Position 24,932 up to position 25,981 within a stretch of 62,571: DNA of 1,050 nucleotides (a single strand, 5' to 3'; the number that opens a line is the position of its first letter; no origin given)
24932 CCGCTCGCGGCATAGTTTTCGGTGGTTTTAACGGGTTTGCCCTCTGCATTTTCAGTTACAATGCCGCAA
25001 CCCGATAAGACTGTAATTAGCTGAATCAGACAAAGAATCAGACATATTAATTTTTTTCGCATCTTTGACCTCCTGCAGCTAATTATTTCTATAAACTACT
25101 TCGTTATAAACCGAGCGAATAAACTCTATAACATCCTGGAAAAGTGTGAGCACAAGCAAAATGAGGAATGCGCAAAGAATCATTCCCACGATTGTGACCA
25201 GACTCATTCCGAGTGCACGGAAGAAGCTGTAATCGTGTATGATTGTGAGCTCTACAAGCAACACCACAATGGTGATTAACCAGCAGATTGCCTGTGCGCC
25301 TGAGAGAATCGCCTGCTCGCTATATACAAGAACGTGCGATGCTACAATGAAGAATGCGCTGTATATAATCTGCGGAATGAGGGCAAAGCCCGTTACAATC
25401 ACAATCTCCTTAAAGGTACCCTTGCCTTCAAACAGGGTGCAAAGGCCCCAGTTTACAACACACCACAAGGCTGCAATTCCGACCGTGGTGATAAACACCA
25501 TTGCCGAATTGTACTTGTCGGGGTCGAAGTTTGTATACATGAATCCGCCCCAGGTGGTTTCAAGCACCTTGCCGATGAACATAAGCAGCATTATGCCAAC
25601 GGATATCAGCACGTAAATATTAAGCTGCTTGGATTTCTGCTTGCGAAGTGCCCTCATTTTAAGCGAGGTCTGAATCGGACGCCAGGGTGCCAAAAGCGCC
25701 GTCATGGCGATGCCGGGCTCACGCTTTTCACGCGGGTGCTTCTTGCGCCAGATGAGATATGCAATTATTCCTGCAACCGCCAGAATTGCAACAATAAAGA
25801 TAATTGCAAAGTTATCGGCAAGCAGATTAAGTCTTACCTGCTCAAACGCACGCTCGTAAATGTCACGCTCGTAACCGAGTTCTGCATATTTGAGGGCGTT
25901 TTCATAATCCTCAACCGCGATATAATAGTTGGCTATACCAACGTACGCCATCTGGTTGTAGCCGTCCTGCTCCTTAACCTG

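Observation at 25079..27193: Single polypeptide fusing an extracellular NHL propeller and TPR to a Yip1-type 5-TM domain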

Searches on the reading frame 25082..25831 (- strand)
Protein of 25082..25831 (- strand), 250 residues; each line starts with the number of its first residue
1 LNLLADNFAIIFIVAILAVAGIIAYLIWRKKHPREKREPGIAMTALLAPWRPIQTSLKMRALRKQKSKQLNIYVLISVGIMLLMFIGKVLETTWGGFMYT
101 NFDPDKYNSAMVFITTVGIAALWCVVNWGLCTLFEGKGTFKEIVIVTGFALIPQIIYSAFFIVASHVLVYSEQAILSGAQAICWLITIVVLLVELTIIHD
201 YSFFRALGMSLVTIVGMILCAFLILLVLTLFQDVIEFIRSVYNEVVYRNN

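Call 60: search_protein_representatives(protein=window:25082-25831:-)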
Query: 250 residues. Proteins with E-value up to 0.001 (for the whole library): 1173; up to 1e-10: 609; up to 1e-30: 29. The best 150 are listed.
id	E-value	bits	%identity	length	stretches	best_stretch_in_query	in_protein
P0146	4.2e-86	305.0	67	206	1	46-250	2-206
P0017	4.9e-82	291.7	57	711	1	6-249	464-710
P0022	3.8e-81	288.8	58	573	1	4-249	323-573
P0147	4.0e-68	246.1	85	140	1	111-250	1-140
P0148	1.8e-55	204.8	45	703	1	3-248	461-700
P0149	4.7e-53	196.8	55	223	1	74-248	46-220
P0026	2.9e-52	194.2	43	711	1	5-248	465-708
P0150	6.2e-40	153.8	38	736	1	4-248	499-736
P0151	1.5e-39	152.6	40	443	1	4-248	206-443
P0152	5.1e-39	150.9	37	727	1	3-248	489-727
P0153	2.4e-37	145.4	35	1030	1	4-247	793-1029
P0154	3.2e-35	138.4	36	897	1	4-245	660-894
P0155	4.1e-35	138.1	36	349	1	3-250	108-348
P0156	7.5e-35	137.2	38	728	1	6-250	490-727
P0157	1.5e-34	136.2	34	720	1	2-246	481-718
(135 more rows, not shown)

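Call 84: search_solved_structures(query=window:25082-25738:-, max_evalue=10)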
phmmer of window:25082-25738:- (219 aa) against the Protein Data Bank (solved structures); distinct sequences matched with E-value up to 10: 0.
